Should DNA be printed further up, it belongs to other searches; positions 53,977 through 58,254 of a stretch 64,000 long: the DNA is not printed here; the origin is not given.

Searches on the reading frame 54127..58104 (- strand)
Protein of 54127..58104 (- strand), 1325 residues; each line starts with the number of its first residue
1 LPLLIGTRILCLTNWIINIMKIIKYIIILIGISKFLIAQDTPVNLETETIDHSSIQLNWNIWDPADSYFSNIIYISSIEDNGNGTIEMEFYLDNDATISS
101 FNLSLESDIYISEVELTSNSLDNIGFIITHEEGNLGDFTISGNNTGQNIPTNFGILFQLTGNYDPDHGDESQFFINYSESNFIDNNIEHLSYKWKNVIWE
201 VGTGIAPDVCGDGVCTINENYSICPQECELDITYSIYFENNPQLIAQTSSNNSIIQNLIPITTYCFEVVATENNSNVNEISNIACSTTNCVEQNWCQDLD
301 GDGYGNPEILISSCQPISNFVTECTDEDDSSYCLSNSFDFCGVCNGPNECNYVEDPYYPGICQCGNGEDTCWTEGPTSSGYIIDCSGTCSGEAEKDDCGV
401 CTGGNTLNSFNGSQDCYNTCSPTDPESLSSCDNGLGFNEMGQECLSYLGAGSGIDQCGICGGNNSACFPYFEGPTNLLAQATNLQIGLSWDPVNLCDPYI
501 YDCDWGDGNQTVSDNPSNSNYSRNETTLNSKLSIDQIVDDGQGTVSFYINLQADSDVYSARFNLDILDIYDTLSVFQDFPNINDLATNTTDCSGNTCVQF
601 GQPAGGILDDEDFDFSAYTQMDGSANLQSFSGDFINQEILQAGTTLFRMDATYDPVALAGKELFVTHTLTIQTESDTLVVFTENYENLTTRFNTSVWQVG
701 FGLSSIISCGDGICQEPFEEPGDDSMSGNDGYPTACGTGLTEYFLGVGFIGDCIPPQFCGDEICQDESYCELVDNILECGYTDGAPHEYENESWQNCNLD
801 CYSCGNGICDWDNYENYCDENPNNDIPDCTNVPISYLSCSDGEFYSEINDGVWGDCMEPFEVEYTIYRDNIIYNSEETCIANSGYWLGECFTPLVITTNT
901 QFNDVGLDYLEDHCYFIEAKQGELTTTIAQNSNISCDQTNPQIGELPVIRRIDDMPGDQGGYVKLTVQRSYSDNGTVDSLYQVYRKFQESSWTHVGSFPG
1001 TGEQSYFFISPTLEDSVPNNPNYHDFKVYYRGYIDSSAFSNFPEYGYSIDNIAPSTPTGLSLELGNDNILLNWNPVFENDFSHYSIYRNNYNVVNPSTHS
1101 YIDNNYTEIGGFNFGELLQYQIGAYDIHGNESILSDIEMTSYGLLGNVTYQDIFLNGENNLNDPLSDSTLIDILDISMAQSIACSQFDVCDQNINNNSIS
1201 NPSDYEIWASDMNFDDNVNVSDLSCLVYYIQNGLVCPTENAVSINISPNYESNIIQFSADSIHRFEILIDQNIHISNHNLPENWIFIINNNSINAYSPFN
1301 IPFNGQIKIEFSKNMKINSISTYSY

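Call 10: search_protein_families(library=pfam, proteins=[window:54127-58104:-], max_evalue=0.01)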
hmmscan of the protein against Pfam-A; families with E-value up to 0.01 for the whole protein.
window:54127-58104:- (1325 aa): 3 families
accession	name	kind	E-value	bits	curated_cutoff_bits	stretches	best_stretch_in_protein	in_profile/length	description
PF00041.27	fn3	-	0.0011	19.6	25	0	1055-1107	1-51/84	Fibronectin type III domain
PF16389.11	DUF4998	-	0.0011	18.9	29.1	0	1056-1143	22-111/199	Domain of unknown function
PF11088.13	RL11D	-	0.0033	18.1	25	1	185-229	15-59/99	Glycoprotein encoding membrane proteins RL5A and RL6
